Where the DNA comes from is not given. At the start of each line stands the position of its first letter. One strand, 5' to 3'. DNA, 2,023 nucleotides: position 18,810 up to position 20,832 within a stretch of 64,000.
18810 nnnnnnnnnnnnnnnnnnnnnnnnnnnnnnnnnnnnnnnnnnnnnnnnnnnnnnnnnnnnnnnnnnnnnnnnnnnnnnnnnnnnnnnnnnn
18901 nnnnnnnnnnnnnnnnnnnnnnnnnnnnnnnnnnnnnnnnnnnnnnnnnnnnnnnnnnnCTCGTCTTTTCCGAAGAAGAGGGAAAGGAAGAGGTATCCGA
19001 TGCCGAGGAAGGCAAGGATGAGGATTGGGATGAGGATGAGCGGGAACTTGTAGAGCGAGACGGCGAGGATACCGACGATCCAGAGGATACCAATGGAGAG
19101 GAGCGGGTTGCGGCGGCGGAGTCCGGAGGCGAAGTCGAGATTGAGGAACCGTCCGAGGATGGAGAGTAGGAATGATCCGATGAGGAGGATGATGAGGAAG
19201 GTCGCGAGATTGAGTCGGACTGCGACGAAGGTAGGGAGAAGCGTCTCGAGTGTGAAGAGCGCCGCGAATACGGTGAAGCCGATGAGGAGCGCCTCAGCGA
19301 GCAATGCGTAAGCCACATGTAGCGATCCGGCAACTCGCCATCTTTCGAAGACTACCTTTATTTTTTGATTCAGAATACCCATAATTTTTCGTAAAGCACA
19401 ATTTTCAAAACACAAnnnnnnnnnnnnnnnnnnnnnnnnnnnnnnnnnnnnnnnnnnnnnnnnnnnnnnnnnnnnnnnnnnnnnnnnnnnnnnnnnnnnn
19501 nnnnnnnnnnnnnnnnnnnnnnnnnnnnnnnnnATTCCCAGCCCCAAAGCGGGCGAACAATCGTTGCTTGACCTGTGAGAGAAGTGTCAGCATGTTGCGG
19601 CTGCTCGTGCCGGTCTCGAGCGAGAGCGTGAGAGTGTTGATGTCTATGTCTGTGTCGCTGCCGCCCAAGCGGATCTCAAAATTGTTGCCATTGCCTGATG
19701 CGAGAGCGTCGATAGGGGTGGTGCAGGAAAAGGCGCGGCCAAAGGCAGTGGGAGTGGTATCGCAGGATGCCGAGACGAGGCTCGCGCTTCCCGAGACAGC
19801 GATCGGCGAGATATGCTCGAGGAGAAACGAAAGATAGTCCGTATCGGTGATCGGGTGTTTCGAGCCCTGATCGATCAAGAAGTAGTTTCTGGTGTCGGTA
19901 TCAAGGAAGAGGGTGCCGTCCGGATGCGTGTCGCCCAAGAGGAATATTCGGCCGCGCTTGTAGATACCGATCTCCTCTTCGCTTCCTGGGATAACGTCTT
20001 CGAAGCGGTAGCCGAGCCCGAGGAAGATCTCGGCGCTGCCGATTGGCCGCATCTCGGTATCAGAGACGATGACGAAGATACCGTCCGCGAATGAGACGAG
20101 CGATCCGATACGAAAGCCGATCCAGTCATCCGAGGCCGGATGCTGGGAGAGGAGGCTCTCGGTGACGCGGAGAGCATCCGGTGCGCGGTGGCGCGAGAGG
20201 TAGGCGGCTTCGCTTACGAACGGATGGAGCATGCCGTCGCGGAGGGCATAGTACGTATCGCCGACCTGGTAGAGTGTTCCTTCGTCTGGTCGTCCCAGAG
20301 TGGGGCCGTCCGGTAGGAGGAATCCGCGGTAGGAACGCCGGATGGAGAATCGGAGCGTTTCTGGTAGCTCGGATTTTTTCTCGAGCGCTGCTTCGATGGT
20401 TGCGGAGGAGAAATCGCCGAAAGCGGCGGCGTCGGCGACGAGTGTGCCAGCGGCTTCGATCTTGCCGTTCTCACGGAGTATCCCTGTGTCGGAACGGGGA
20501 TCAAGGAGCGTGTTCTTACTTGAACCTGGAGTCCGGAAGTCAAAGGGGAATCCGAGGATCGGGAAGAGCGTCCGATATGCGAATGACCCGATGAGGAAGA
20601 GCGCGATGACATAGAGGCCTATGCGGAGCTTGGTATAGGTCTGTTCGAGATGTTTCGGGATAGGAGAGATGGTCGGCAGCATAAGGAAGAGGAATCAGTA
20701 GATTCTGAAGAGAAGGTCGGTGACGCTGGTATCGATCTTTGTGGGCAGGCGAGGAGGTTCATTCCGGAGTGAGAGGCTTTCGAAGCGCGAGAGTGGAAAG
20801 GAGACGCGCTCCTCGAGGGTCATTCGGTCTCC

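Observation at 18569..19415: Stand-alone double-glycine-leader peptide gene behind a perfect consensus promoter, convergent with a small 4-TM protein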

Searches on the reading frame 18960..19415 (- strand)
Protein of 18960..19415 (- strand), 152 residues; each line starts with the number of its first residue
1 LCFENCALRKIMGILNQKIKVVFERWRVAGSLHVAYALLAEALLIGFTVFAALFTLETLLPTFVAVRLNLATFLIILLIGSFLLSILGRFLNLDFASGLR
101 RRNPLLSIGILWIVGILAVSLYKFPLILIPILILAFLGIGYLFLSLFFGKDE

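Call 3: search_protein_families(library=pfam, proteins=[window:18960-19415:-], max_evalue=1)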
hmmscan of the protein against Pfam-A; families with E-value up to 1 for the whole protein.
window:18960-19415:- (152 aa): 1 family
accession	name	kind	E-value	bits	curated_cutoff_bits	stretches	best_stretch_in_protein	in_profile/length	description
PF04588.18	HIG_1_N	-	0.038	14.6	22.4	1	103-124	2-23/52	Hypoxia induced protein conserved region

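Call 4: search_protein_families(library=ncbifam, proteins=[window:18960-19415:-], max_evalue=1)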
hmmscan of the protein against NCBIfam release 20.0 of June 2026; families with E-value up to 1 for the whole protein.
window:18960-19415:- (152 aa): 1 family
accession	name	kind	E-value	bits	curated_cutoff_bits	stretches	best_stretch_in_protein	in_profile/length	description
NF053700.1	bfi2_fam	equivalog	0.52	9.7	350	1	18-84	24-85/294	Bf21 family immunity protein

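Call 24: find_related_loci(query=window:18960-19382:-, collection=metagenome_contigs, flank=4000)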
Query window:18960-19382:- (141 aa) in metagenome_contigs; peptide patterns used: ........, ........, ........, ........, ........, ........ (x = any residue, [..] = any of these).
600 stretches matched a pattern, but none encodes a relative of the query by tblastn (E <= 1e-3).
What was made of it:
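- Tried and rejected: Metagenome scan with the membrane protein found nothing (call 24).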

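Call 25: find_homologous_proteins(query=window:18960-19382:-, max_evalue=0.001)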
Query window:18960-19382:- (141 aa): 49 proteins with E <= 0.001 among 1688 candidates.
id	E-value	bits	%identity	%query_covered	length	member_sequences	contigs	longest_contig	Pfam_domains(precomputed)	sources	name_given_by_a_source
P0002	8.9e-77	274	100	100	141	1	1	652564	-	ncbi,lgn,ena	-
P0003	4.2e-58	214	76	100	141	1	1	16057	-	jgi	jgi:hypothetical protein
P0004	8.0e-55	203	70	100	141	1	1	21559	-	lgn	-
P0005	9.3e-55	203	72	99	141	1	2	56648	-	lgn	-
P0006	7.3e-54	200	76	97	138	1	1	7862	-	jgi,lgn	jgi:hypothetical protein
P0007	1.5e-49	186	70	99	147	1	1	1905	-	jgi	jgi:hypothetical protein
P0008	1.9e-44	169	62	98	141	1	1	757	-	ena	-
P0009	7.8e-38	148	54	100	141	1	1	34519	-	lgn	-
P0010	1.7e-36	144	56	99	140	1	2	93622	-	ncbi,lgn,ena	-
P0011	7.2e-36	142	54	100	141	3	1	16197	-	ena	-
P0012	1.5e-35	141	55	100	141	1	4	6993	-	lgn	-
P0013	1.7e-35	140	54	99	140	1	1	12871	-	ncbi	ncbi:MAG: hypothetical protein WA082_02215 [Candidatus Moraniibacteriota bacterium]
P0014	4.5e-35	139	54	99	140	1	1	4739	-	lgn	-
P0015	6.9e-35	138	53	99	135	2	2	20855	-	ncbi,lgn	-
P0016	8.2e-35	138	55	99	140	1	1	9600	-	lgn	-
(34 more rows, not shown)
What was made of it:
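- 18957..19382 (-): Conserved Moranbacteria 4-TM membrane protein (141 aa). It is the last gene of the p597-p383-memb array and not part of the cassette. 49 homologous clusters, all unnamed or labelled Moranbacteria/Moraniibacteriota where a source names them (call 25).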

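Call 26: find_encoding_contigs(protein=P0003, flank=4000, max_places=2)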
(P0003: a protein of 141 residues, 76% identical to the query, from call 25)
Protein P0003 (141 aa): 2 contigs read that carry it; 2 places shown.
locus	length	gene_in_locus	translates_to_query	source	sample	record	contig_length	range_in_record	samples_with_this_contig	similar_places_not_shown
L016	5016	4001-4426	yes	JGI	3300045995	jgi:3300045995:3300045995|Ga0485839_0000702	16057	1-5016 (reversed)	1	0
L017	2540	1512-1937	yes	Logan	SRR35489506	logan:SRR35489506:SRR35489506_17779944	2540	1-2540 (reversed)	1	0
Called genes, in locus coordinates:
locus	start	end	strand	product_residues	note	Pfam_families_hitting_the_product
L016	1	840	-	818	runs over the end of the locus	PF00158:Sigma54_activat (faint), PF13191:AAA_16 (faint), PF13401:AAA_22 (faint), PF07724:AAA_2, PF00004:AAA, PF07728:AAA_5, PF10431:ClpB_D2-small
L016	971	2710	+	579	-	-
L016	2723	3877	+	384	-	-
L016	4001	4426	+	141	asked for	-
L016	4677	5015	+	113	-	?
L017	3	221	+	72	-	?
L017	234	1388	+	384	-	-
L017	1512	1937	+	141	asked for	-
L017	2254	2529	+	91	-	-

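Call 27: find_encoding_contigs(protein=P0004, flank=4000, max_places=2)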
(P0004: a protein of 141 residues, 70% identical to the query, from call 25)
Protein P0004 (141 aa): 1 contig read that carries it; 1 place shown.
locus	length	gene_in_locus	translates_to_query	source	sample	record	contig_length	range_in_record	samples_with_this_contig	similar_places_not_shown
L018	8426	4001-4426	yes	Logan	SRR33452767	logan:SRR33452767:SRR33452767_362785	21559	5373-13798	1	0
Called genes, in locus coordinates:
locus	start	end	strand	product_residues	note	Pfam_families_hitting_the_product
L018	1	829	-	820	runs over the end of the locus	PF13191:AAA_16 (faint), PF13401:AAA_22 (faint), PF07724:AAA_2, PF00004:AAA, PF07728:AAA_5, PF10431:ClpB_D2-small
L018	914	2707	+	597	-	-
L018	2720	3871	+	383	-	-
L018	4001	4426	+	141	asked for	-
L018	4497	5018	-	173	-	-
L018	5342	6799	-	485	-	PF03193:RsgA_GTPase (faint), PF00005:ABC_tran, PF02463:SMC_N (faint), PF13191:AAA_16 (faint), PF13476:AAA_23 (faint), PF13555:AAA_29 (faint), PF13304:AAA_21 (faint), PF00005:ABC_tran, +1 more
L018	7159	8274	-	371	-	PF13439:Glyco_transf_4, PF00534:Glycos_transf_1, PF13692:Glyco_trans_1_4, PF13524:Glyco_trans_1_2, PF20706:GT4-conflict (weak)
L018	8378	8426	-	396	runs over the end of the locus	-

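Call 28: find_encoding_contigs(protein=P0005, flank=4000, max_places=2)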
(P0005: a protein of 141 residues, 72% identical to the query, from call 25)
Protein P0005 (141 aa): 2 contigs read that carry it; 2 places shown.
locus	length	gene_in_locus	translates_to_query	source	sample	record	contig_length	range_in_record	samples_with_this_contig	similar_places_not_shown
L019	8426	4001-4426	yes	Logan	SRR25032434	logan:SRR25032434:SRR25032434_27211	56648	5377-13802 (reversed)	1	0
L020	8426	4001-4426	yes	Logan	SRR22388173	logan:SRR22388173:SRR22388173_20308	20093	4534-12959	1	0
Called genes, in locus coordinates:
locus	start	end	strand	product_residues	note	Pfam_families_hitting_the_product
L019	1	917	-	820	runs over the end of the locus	PF13191:AAA_16 (faint), PF13401:AAA_22 (faint), PF07724:AAA_2, PF00004:AAA, PF07728:AAA_5, PF10431:ClpB_D2-small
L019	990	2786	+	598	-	-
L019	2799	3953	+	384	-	-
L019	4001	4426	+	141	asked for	-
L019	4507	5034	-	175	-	-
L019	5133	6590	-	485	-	PF03193:RsgA_GTPase (faint), PF00005:ABC_tran, PF02463:SMC_N (faint), PF13191:AAA_16 (faint), PF13476:AAA_23 (faint), PF13555:AAA_29 (faint), PF13304:AAA_21 (weak), PF00005:ABC_tran, +1 more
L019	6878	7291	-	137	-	-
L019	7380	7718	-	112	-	-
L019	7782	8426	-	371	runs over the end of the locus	PF13439:Glyco_transf_4, PF20706:GT4-conflict, PF00534:Glycos_transf_1, PF13692:Glyco_trans_1_4, PF13524:Glyco_trans_1_2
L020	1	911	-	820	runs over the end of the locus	PF13191:AAA_16 (faint), PF13401:AAA_22 (faint), PF07724:AAA_2, PF00004:AAA, PF07728:AAA_5, PF10431:ClpB_D2-small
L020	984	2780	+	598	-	-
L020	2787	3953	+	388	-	-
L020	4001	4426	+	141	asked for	-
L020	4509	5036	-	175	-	-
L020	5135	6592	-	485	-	PF03193:RsgA_GTPase (faint), PF00005:ABC_tran, PF02463:SMC_N (faint), PF13191:AAA_16 (faint), PF13476:AAA_23 (faint), PF13555:AAA_29 (faint), PF13304:AAA_21 (weak), PF00005:ABC_tran, +2 more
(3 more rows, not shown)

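Call 29: find_encoding_contigs(protein=P0006, flank=4000, max_places=2)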
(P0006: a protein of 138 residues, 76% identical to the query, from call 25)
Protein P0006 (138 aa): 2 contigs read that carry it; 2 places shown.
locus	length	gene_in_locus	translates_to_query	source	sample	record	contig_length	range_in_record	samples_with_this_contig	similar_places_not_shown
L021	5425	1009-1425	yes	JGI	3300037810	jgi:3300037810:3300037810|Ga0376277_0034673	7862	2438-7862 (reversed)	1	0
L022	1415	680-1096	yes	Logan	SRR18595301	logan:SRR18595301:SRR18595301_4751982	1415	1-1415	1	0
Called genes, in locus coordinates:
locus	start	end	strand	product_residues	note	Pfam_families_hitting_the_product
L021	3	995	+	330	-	?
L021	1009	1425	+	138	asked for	-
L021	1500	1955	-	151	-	-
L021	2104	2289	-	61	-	-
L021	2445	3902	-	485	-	PF03193:RsgA_GTPase (faint), PF00005:ABC_tran, PF02463:SMC_N (faint), PF13191:AAA_16 (faint), PF13476:AAA_23 (faint), PF13555:AAA_29 (faint), PF13304:AAA_21 (faint), PF00005:ABC_tran, +1 more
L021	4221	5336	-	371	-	PF13439:Glyco_transf_4, PF20706:GT4-conflict (weak), PF00534:Glycos_transf_1, PF13692:Glyco_trans_1_4, PF13524:Glyco_trans_1_2 (weak)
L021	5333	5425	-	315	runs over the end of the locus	PF02401:LYTB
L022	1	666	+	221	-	?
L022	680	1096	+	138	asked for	-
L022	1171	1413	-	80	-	?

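Call 38: search_protein_families(library=phrogs, proteins=[window:18960-19382:-, L019:4510-5034:-, L016:4677-5015:+, L021:2107-2289:-], max_evalue=1)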
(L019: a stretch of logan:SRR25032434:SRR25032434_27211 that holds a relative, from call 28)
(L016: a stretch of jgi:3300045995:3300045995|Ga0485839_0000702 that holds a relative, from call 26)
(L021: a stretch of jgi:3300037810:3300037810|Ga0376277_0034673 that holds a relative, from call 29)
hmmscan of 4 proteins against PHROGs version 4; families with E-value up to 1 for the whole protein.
window:18960-19382:- (141 aa): 0 families

L019:4510-5034:- (175 aa): 1 family
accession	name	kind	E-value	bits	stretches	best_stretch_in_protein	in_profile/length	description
phrog_5174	-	unknown function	0.28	12.4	1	116-149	1-33/62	-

L016:4677-5015:+ (113 aa): 1 family
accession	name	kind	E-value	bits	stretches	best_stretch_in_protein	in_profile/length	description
phrog_9553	-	unknown function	0.32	12.3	1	46-80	21-55/102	-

L021:2107-2289:- (61 aa): 0 families

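Call 56: search_protein_families(library=padloc, proteins=[window:18960-19382:-, L019:4510-5034:-], max_evalue=0.1)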
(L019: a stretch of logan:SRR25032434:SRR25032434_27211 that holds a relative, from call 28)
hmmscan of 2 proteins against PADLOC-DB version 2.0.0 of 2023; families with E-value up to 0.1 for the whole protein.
window:18960-19382:- (141 aa): 0 families

L019:4510-5034:- (175 aa): 0 families

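Call 62: predict_structure(alignment_id=A2)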
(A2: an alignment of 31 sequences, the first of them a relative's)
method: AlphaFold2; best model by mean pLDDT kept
length: 141 residues; sequences in the alignment: 31
mean_pLDDT: 72.4   pTM: 0.56
mean pLDDT of the five models: 72.4, 68.6, 64.6, 64.4, 60.3
residues with pLDDT >= 90: 0; 70-90: 88; 50-70: 47; < 50: 6
segments of 3 or more residues with pLDDT < 50: 139-141
pLDDT, mean of each block of 10 residues (from residue 1): 63 72 84 86 78 64 84 79 56 68 71 74 76 61 36
secondary structure, 60 per line:
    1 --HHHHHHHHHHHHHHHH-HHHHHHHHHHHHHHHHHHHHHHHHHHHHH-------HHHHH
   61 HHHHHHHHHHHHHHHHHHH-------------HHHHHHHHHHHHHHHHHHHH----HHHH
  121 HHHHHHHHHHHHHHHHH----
elements in order: H3-18 H20-48 H56-79 H93-112 H117-137
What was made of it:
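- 18957..19382 (-): AlphaFold2 pLDDT 72 with 4 TM helices (call 62).
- Checked: The AlphaFold2 model shows an N-terminal amphipathic helix plus four long helices (call 62).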

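Call 65: fold_search(model_id=the predicted structure, library=pdb)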
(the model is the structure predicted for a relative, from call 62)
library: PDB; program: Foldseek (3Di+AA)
matches with E <= 10: 6; with E <= 0.001: 0
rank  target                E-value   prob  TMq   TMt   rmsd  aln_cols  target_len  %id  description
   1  3n1b_A                4.1e+00  0.08  0.26  0.27  13.6       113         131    9  C-terminal domain of Vps54 subunit of the GARP complex (released 2010-07-14)
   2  3n1e_A                5.4e+00  0.06  0.25  0.25  16.8       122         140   10  Vps54 C-terminal domain (released 2010-07-14)
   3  9k7w_D                7.3e+00  0.10  0.24  0.34  12.5        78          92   18  Crystal structure of designed nickel-induced homotrimer C3-Ni1-HH*3-18 (released 2025-10-29)
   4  8yq6_A                8.2e+00  0.08  0.36  0.26  15.1       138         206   14  Cryo-EM structure of a de novo designed voltage-gated anion channel (dVGAC) (released 2025-09-24)
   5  4mtx_A                8.2e+00  0.08  0.24  0.34  10.7        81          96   17  Structure of the ERS1 dimerization and histidine phosphotransfer domain from Arabidopsis thaliana (released 2014-10-01)
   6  4mt8_A                8.2e+00  0.08  0.24  0.33  10.4        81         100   17  Structure of the ERS1 dimerization and histidine phosphotransfer domain from Arabidopsis thaliana (released 2014-10-01)
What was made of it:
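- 18957..19382 (-): No PDB fold match (call 65).
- Tried and rejected: The membrane-protein model (pLDDT 72) has no PDB fold match (call 65).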

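Call 68: search_protein_families(library=pfam, proteins=[L019:4510-5034:-, L021:1503-1955:-, L016:4677-5015:+], max_evalue=0.01)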
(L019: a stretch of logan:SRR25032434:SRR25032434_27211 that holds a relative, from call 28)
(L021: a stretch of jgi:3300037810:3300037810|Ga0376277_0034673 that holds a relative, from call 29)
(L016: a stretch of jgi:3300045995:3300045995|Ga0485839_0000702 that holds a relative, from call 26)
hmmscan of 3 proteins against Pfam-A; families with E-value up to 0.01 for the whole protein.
L019:4510-5034:- (175 aa): 0 families

L021:1503-1955:- (151 aa): 0 families

L016:4677-5015:+ (113 aa): 0 families

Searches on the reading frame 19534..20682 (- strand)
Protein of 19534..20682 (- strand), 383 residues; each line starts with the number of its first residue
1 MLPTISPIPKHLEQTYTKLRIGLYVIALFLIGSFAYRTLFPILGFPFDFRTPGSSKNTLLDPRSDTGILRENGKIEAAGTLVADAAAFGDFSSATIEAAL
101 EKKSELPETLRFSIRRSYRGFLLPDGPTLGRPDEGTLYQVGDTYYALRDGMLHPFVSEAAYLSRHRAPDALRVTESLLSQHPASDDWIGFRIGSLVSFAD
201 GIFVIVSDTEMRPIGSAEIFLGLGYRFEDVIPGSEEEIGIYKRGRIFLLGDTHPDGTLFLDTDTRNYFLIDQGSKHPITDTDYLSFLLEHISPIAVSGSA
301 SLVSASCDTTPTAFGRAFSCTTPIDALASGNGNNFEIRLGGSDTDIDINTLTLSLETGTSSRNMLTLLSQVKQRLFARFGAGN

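Call 3: search_protein_families(library=pfam, proteins=[window:19534-20682:-], max_evalue=1)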
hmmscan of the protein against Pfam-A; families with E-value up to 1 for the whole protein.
window:19534-20682:- (383 aa): 0 families

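Call 4: search_protein_families(library=ncbifam, proteins=[window:19534-20682:-], max_evalue=1)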
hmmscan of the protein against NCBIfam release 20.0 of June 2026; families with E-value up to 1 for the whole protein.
window:19534-20682:- (383 aa): 0 families

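Call 13: find_related_loci(query=window:19534-20682:-, collection=genome_contigs, flank=10000)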
Query window:19534-20682:- (383 aa) in genome_contigs; peptide patterns used: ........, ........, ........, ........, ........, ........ (x = any residue, [..] = any of these).
283 stretches matched a pattern; 15 encode a relative of the query (tblastn E <= 1e-3); 15 distinct loci.
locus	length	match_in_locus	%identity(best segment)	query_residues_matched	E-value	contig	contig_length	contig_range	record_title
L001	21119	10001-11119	59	3-380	9e-141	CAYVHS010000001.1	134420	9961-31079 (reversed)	MAG TPA_asm: uncultured Bdellovibrionales bacterium isolate SRP278252_co2_49 genome assembly, contig: NODE_157_length_13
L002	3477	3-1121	58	8-380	2e-144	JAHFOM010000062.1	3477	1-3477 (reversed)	MAG: Candidatus Moraniibacteriota bacterium isolate nzgw503 NODE_44864_length_3478_cov_3.213584, whole genome shotgun se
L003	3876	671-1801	58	3-380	6e-143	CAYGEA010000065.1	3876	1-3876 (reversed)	MAG TPA_asm: uncultured Bdellovibrionales bacterium isolate ERP113451_co1_285 genome assembly, contig: NODE_35666_length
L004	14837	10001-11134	55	5-383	2e-135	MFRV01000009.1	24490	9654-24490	MAG: Candidatus Moranbacteria bacterium RIFCSPHIGHO2_01_FULL_54_31 rifcsphigho2_01_scaffold_15964, whole genome shotgun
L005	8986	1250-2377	53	5-380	2e-134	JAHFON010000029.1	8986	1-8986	MAG: Candidatus Moraniibacteriota bacterium isolate nzgw504 NODE_8873_length_8987_cov_3.789195, whole genome shotgun seq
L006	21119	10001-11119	57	8-380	6e-132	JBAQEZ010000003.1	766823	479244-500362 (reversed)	MAG: Candidatus Moraniibacteriota bacterium isolate MFD12003_ilm_asm_bin65 k127_11199, whole genome shotgun sequence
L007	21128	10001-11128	53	8-380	9e-130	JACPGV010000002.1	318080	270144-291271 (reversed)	MAG: Candidatus Moraniibacteriota bacterium isolate NC_groundwater_397_Ag_B-0.1um_43_25 GD18-4_B1_scaffold_115744, whole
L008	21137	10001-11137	54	1-380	7e-129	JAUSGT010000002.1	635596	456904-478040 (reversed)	MAG: Candidatus Moraniibacteriota bacterium isolate E14_metabat.bin.14 E14_k141_1001272, whole genome shotgun sequence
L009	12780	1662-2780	56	8-380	5e-121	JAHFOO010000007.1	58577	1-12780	MAG: Candidatus Moraniibacteriota bacterium isolate nzgw505 NODE_405_length_58578_cov_4.599312, whole genome shotgun seq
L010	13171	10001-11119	49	8-381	1e-113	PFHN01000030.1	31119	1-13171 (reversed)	MAG: Candidatus Moranbacteria bacterium CG_4_8_14_3_um_filter_41_13 CG_4_8_14_3_um_filter_scaffold_197_c, whole genome s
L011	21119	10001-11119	48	7-380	1e-108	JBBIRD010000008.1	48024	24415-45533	MAG: Candidatus Moraniibacteriota bacterium isolate SLS170214_bin_341 NODE_139_length_48024_cov_5.684630, whole genome s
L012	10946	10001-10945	56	8-322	3e-108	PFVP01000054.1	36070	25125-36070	MAG: Candidatus Moranbacteria bacterium CG_4_9_14_3_um_filter_45_14 CG_4_9_14_3_um_filter_150_scaffold_1618_c, whole gen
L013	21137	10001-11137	48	7-383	3e-93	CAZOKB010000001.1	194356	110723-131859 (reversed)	MAG TPA_asm: uncultured Bdellovibrionales bacterium isolate SRP278252_co2_108 genome assembly, contig: NODE_71_length_19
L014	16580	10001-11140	45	7-382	1e-90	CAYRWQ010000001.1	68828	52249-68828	MAG TPA_asm: uncultured Bdellovibrionales bacterium isolate binchicken_co128_176 genome assembly, contig: NODE_235_lengt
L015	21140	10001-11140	40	7-380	7e-77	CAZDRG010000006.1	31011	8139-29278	MAG TPA_asm: uncultured Bdellovibrionales bacterium isolate SRP286056_co1_205 genome assembly, contig: NODE_1636_length_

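Call 56: search_protein_families(library=padloc, proteins=[window:19534-20682:-], max_evalue=0.1)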
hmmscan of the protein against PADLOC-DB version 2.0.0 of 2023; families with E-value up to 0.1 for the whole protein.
window:19534-20682:- (383 aa): 0 families
